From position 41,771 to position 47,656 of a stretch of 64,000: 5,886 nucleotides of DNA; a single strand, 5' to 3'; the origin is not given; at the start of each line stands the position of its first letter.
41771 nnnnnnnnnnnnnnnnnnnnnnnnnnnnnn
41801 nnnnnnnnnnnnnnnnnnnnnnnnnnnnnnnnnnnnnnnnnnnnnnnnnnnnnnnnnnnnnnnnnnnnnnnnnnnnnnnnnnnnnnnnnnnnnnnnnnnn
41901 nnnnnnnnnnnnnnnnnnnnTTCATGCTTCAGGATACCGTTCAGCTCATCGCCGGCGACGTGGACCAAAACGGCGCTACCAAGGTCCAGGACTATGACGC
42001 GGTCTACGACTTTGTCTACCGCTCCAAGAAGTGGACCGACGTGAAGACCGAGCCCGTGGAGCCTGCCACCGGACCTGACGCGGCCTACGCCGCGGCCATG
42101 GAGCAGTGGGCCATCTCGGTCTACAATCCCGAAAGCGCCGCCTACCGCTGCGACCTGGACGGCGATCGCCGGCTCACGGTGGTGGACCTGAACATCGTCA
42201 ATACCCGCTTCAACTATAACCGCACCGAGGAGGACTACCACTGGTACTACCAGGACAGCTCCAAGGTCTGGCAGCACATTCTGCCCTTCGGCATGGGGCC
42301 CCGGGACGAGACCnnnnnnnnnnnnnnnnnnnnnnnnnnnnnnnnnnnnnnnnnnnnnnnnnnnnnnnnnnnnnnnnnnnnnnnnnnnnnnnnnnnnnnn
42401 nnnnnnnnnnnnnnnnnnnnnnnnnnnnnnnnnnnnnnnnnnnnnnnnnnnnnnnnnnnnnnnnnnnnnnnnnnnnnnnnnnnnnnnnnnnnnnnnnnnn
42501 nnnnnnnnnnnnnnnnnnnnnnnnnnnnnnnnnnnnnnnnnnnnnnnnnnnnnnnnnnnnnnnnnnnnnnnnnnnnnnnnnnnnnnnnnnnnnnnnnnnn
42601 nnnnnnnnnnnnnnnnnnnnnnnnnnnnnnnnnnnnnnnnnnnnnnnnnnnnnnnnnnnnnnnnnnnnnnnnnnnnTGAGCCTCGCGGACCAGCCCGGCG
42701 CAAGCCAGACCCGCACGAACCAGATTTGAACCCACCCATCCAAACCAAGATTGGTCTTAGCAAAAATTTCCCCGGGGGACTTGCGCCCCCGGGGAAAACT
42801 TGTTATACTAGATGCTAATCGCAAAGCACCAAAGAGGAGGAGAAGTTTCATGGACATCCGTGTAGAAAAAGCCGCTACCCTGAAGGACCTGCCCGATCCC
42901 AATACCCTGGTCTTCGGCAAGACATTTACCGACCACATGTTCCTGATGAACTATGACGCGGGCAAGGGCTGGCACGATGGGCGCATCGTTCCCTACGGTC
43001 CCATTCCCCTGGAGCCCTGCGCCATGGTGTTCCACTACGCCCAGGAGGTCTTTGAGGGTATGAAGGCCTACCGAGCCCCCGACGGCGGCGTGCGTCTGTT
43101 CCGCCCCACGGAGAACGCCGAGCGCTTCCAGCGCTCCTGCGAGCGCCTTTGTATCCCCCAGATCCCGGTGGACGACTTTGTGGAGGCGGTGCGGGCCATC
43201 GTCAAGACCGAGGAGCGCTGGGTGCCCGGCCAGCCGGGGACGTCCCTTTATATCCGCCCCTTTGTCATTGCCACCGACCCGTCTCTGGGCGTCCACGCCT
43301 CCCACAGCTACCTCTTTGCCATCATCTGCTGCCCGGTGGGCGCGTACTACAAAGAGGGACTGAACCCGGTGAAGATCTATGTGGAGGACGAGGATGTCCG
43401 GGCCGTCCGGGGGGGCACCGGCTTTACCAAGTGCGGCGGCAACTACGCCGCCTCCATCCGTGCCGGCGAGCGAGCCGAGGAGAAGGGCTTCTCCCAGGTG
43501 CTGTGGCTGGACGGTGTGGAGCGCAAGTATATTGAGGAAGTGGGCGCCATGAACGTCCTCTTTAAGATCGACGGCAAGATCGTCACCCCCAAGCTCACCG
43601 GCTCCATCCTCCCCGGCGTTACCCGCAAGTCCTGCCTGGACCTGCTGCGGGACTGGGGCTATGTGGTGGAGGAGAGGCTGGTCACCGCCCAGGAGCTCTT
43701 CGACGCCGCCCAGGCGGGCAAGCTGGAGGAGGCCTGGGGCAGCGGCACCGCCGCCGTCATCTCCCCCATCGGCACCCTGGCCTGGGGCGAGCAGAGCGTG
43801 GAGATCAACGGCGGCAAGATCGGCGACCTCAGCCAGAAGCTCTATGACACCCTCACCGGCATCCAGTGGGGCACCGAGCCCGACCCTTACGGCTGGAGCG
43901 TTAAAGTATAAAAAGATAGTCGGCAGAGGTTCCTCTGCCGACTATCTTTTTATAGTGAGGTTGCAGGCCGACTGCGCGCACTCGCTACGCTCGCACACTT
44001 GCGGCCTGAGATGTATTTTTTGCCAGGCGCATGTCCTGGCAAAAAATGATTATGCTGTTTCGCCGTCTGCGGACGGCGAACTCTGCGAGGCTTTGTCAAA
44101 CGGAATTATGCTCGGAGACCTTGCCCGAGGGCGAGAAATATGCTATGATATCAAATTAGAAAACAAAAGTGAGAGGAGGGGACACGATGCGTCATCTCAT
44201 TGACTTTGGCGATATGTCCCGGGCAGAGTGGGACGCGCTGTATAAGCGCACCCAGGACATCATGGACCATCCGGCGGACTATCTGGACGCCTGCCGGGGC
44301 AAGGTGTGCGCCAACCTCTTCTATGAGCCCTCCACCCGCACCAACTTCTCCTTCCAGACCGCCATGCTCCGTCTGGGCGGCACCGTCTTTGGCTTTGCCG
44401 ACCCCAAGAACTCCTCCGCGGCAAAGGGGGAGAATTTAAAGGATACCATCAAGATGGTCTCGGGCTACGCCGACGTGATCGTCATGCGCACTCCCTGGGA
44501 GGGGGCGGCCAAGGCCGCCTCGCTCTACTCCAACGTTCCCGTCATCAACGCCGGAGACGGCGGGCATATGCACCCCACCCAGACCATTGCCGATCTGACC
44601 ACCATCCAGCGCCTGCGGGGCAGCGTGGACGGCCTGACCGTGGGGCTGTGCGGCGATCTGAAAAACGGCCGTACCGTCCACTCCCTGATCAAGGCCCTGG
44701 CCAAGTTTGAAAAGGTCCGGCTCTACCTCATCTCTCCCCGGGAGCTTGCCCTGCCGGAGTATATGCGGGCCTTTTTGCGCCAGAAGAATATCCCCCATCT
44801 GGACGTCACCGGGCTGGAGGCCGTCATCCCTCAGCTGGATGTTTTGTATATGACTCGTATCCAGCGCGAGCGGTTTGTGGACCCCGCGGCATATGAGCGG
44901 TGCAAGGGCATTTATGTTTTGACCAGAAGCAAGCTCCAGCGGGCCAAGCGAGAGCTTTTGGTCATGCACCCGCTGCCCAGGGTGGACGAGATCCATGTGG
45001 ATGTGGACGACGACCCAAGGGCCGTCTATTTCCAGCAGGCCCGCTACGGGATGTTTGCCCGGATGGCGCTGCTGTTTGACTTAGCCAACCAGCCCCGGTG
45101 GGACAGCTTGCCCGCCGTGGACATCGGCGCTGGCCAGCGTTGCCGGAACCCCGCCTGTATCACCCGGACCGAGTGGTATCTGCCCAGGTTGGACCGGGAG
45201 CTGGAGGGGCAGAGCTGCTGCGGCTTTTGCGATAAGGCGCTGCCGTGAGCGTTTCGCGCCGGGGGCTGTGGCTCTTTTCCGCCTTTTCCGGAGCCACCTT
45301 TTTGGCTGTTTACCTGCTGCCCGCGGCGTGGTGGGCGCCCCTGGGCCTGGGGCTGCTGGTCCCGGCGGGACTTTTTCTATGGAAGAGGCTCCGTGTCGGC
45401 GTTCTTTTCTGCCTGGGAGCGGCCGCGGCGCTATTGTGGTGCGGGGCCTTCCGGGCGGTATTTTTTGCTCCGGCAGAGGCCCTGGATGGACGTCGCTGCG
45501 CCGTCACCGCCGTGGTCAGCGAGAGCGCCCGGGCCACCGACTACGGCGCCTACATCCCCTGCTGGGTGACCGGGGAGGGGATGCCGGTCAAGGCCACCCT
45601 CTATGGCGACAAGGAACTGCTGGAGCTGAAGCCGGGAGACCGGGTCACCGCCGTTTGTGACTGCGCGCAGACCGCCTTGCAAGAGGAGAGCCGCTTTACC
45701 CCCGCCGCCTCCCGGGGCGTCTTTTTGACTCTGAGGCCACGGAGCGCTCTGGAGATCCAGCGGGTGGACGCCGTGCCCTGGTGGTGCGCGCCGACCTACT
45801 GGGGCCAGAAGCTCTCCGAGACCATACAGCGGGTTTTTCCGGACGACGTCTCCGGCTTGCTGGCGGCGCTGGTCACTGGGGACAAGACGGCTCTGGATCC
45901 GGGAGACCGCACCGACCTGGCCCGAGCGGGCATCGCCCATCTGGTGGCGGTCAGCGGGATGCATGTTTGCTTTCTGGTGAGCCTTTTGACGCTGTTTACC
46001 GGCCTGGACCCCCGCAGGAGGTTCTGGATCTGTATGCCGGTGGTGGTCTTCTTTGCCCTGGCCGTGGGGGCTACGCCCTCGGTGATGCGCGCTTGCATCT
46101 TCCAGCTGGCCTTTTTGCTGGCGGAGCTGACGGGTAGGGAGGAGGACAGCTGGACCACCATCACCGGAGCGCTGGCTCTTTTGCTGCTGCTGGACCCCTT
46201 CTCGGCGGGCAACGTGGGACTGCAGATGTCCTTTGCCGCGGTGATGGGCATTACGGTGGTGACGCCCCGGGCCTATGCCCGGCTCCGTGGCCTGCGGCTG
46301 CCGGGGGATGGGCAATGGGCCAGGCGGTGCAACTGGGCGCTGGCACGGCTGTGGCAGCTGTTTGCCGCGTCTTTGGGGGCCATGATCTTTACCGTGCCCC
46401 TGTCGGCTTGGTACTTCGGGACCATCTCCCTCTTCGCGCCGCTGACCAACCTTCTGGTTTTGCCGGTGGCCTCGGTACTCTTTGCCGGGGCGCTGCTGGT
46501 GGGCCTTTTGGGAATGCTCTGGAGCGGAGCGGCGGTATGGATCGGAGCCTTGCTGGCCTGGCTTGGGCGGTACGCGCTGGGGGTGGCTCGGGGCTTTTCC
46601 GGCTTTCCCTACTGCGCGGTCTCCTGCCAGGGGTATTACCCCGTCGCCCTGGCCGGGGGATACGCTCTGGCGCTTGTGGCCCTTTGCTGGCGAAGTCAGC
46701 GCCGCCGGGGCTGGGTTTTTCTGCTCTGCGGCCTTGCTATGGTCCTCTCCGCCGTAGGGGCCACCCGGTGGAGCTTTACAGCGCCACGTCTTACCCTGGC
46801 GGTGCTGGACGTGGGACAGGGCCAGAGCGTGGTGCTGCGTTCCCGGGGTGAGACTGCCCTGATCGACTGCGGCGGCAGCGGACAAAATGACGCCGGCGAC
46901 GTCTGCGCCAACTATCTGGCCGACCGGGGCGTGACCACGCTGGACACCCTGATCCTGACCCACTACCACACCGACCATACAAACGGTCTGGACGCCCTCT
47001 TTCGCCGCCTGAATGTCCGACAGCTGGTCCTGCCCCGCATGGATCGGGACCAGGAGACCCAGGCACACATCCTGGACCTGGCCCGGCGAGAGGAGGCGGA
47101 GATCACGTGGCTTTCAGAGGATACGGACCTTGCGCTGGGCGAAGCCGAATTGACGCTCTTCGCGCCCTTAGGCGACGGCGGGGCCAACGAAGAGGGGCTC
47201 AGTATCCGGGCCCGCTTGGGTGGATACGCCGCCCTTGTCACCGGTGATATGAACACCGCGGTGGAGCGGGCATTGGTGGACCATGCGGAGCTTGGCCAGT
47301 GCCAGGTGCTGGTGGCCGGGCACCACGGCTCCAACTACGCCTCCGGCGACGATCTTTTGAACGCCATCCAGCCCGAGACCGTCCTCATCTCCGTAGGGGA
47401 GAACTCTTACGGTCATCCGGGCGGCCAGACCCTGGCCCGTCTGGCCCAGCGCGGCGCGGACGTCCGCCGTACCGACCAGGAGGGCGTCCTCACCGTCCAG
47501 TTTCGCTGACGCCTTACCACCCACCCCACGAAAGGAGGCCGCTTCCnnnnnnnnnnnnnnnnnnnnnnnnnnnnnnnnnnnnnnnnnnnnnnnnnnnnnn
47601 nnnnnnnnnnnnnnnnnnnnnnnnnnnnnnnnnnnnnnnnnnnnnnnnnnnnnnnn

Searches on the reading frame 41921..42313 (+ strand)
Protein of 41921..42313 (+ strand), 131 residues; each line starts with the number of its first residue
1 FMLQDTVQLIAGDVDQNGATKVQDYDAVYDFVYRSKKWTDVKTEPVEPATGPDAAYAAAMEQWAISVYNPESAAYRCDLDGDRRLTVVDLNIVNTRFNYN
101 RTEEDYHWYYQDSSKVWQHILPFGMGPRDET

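Call 64: search_protein_families(library=pfam, alignment_id=A5, max_evalue=1)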
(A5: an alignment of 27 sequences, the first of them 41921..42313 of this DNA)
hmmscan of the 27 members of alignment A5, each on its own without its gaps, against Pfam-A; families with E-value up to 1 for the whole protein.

A. member 1, window:41921-42313:+ (131 aa): 1 family
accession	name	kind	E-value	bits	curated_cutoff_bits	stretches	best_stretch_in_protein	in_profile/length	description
PF00404.24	Dockerin_1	-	0.06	14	22.9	0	72-98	31-57/57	Dockerin type I domain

B. families by the number of members that match (of 27 scanned): 13 families
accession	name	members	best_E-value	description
PF00404.24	Dockerin_1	27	1.2e-11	Dockerin type I domain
PF13202.12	EF-hand_5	15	0.00072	EF hand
PF00036.39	EF-hand_1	14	0.0048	EF hand domain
PF13517.12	FG-GAP_3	13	0.00089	FG-GAP-like repeat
PF13499.12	EF-hand_7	8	0.05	EF-hand domain pair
PF01839.29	FG-GAP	6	0.0021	FG-GAP repeat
PF13405.12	EF-hand_6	5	0.037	EF-hand domain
PF13833.12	EF-hand_8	4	0.0035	EF-hand domain pair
PF25551.1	DUF7929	1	0.0029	Domain of unknown function (DUF7929)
PF09664.16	DUF2399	1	0.055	Protein of unknown function C-terminus (DUF2399)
PF14699.12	hGDE_N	1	0.12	N-terminal domain from the human glycogen debranching enzyme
PF13473.12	Cupredoxin_1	1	0.15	Cupredoxin-like domain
PF24755.2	SpoVR_C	1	0.49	SpoVR-like C-terminal domain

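Call 65: search_solved_structures(query=A5, max_evalue=1, show_alignments=2)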
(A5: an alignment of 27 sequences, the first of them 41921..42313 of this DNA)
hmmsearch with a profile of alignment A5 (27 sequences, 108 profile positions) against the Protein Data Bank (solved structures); distinct sequences matched with E-value up to 1: 42.
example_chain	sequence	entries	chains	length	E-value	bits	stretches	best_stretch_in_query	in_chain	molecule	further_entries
8x39_A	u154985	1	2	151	7.8e-08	35.4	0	62-81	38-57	Serine protease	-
8x3a_A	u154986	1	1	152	7.9e-08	35.3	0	62-81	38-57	Serine protease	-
2y3n_B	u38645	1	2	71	2.6e-06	30.4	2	63-83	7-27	CELLULOSOMAL FAMILY-48 PROCESSIVE GLYCOSIDE HYDROLASE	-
5nrm_B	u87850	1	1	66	4.1e-05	26.6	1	62-80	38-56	DocCel5: Type I dockerin repeat domain from A. cellulolyticus family 5 endoglucanase WP_01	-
5nrk_B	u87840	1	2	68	5.7e-05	26.1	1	12-36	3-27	DocCel5: Type I dockerin repeat domain from A. cellulolyticus family 5 endoglucanase WP_01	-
4uyp_B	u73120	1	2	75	8.1e-05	25.7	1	9-35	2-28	Cellulosomal scaffoldin adaptor protein B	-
4uyq_B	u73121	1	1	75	8.1e-05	25.7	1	9-35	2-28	Cellulosomal scaffoldin adaptor protein B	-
2yik_A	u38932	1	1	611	0.00019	24.4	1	8-37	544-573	ENDOGLUCANASE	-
2mte_A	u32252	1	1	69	0.00033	23.7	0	62-81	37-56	Cellulose 1,4-beta-cellobiosidase (reducing end) CelS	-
1daq_A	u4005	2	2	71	0.00037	23.6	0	62-81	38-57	ENDOGLUCANASE SS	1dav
4fl4_A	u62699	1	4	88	0.00063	22.8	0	12-35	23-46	Glycoside hydrolase family 9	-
4dh2_B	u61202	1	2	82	0.0013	21.8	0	10-34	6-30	Dockerin type 1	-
3ul4_B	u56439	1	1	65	0.0023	21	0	10-36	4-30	Cellulosome enzyme, dockerin type I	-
2ccl_B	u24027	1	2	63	0.0029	20.6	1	11-42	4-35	ENDO-1,4-BETA-XYLANASE Y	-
2b59_B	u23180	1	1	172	0.0042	20.1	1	60-94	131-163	Cellulosomal scaffolding protein A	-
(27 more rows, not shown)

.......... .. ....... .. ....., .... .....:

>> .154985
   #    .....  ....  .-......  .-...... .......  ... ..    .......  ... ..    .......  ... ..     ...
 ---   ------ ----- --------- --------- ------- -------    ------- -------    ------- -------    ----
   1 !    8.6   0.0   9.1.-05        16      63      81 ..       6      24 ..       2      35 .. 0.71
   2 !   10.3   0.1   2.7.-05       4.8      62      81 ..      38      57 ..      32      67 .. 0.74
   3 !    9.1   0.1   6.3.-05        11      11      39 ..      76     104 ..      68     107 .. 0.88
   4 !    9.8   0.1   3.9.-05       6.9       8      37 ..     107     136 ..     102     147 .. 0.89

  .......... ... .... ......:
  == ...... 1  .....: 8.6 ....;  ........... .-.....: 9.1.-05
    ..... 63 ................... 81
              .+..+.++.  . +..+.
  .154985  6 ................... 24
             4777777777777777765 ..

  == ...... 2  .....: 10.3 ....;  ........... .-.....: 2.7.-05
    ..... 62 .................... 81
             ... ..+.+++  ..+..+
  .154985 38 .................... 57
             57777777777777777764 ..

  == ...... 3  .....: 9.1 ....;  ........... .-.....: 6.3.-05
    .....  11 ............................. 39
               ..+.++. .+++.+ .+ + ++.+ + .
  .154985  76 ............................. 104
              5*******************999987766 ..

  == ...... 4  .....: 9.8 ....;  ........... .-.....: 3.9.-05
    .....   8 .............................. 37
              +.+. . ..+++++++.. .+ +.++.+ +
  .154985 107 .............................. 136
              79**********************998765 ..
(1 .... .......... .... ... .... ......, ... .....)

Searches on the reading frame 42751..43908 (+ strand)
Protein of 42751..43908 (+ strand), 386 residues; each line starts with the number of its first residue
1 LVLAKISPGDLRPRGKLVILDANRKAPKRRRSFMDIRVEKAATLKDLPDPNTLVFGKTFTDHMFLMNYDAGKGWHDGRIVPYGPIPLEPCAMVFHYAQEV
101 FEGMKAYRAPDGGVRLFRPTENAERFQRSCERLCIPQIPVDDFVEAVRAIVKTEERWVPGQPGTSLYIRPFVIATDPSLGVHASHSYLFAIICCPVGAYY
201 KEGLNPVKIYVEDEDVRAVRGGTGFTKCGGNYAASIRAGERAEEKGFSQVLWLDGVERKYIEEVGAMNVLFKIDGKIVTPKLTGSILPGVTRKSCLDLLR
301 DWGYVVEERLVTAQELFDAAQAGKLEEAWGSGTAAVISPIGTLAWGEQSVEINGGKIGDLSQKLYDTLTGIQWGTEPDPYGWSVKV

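Call 39: search_protein_families(library=ncbifam, proteins=[window:42751-43908:+], max_evalue=0.001)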
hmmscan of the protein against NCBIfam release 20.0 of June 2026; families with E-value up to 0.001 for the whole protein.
window:42751-43908:+ (386 aa): 15 families
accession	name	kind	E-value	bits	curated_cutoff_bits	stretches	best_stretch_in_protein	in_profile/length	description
NF009897.0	PRK13357.1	equivalog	8.6e-147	488.6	307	1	39-386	9-357/358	branched-chain amino acid aminotransferase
TIGR01123.1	ilvE_II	equivalog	7.4e-123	409.5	250.05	1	74-386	1-313/313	branched-chain-amino-acid transaminase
NF005146.0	PRK06606.1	equivalog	3.3e-39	134.6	279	1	69-385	5-305/307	branched-chain amino acid transaminase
TIGR01122.1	ilvE_I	equivalog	1.1e-34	120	245.55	1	74-383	1-295/298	branched-chain-amino-acid transaminase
NF005726.0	PRK07544.1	equivalog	1.3e-27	96.7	396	1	69-344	7-267/295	branched-chain amino acid aminotransferase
NF006185.0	PRK08320.1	subfamily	8.2e-17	61.3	363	1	94-368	26-279/292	branched-chain amino acid aminotransferase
NF009896.0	PRK13356.1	equivalog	9e-13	48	262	1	122-319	54-243/287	branched-chain amino acid aminotransferase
NF005209.0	PRK06680.1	subfamily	3.3e-09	36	320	1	238-365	159-274/286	D-amino-acid transaminase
NF005886.0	PRK07849.1-1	equivalog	3.5e-09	36.4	253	1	231-320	163-250/291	aminodeoxychorismate lyase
NF009126.0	PRK12479.1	equivalog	1.7e-08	34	518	1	94-367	27-279/299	branched-chain-amino-acid transaminase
TIGR01121.1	D_amino_aminoT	equivalog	3.8e-08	32.9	277.45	1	234-368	150-271/276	D-amino-acid transaminase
NF005888.0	PRK07849.1-3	equivalog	2.1e-07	30.2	273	1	232-322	165-254/298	aminodeoxychorismate lyase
TIGR03461.1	pabC_Proteo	equivalog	2.4e-06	26.9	176.85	1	243-319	153-227/262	aminodeoxychorismate lyase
NF004761.0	PRK06092.1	equivalog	5.3e-06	25.9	260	1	246-320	158-230/268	aminodeoxychorismate lyase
NF005800.0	PRK07650.1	equivalog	0.0001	21.7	308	1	261-321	176-236/290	aminodeoxychorismate lyase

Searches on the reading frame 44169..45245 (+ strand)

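Call 39: search_protein_families(library=ncbifam, proteins=[window:44169-45245:+], max_evalue=0.001)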
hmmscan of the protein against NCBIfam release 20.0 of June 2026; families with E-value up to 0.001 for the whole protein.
window:44169-45245:+ (359 aa): 17 families
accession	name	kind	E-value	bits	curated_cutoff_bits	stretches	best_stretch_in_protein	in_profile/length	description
TIGR00670.1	asp_carb_tr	equivalog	1.9e-103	345.8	236.95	1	8-302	1-299/304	aspartate carbamoyltransferase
NF002032.1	PRK00856.1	equivalog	3.2e-90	302.3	263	1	8-304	1-295/297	aspartate carbamoyltransferase catalytic subunit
NF008853.0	PRK11891.1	equivalog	9.3e-69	232.1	560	1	8-302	89-394/430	aspartate carbamoyltransferase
NF006046.0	PRK08192.1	equivalog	5e-66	223.3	512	1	43-302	44-313/339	aspartate carbamoyltransferase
NF001986.0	PRK00779.1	subfamily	5.5e-40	137.4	306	1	6-307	4-305/307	ornithine carbamoyltransferase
NF010387.0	PRK13814.1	equivalog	1.1e-39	136.2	660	1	36-302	37-299/310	aspartate carbamoyltransferase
TIGR00658.1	orni_carb_tr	equivalog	2.6e-33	115.5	280.85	1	8-302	1-299/304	ornithine carbamoyltransferase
NF009916.0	PRK13376.1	equivalog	4.1e-32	111.4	800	1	15-305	15-332/525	bifunctional aspartate carbamoyltransferase catalytic subunit/aspartate carbamoyltransferase regulatory subunit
NF011380.0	PRK14805.1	equivalog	4.6e-27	94.9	421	1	7-307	1-301/302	ornithine carbamoyltransferase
TIGR04384.1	putr_carbamoyl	exception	6.9e-22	78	500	1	10-306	2-307/330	putrescine carbamoyltransferase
NF003286.0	PRK04284.1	subfamily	2.6e-15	56.4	515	1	40-197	41-195/332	ornithine carbamoyltransferase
NF003384.0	PRK04523.1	equivalog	3.8e-14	52.5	288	1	6-152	2-165/336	N-acetylornithine carbamoyltransferase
NF011379.0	PRK14804.1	equivalog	2.8e-12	46.4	373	1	7-305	6-308/311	ornithine carbamoyltransferase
NF009213.0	PRK12562.1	subfamily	9e-12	45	559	1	9-191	8-190/334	ornithine carbamoyltransferase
NF002470.0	PRK01713.1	equivalog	3.4e-11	43.2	545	1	40-180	42-180/334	ornithine carbamoyltransferase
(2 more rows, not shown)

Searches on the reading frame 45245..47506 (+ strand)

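Call 39: search_protein_families(library=ncbifam, proteins=[window:45245-47506:+], max_evalue=0.001)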
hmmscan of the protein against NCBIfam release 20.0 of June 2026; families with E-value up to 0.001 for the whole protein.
window:45245-47506:+ (754 aa): 11 families
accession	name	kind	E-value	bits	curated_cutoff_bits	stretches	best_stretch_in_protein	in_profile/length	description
TIGR00361.1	ComEC_Rec2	equivalog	1.1e-58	198.9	190.05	1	188-747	115-663/663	DNA internalization-related competence protein ComEC/Rec2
NF008580.0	PRK11539.1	equivalog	6.2e-39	133.9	969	1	190-753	187-728/758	ComEC family protein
TIGR00360.1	ComEC_N-term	subfamily_domain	1.1e-24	87.6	36.5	1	230-414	1-169/171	ComEC/Rec2-related protein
NF049846.1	blaAHM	exception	1.7e-11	43.6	590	1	519-720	66-265/304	AHM family subclass B3-like metallo-beta-lactamase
NF041809.1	Avs1a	equivalog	5.1e-09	35.4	420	1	688-743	296-351/387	AVAST type 1 anti-phage system MBL fold metallo-hydrolase Avs1a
NF000801.0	PRK00055.1-3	equivalog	2e-06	27.1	252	1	527-589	21-77/307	ribonuclease Z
TIGR02651.1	RNase_Z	equivalog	2.1e-06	27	292.95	1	527-592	19-78/302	ribonuclease Z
NF002558.0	PRK02126.1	subfamily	8.2e-05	21.7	315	1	549-593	33-75/345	ribonuclease Z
TIGR03413.1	GSH_gloB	equivalog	0.00026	20.5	200.8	1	554-606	33-83/248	hydroxyacylglutathione hydrolase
NF012229.1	bla_class_B_core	domain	0.00028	21.1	100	1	528-641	17-125/139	metallo-beta-lactamase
TIGR03675.1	arCOG00543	equivalog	0.00071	17.9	580.2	1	528-589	190-252/631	beta-CASP ribonuclease aCPSF1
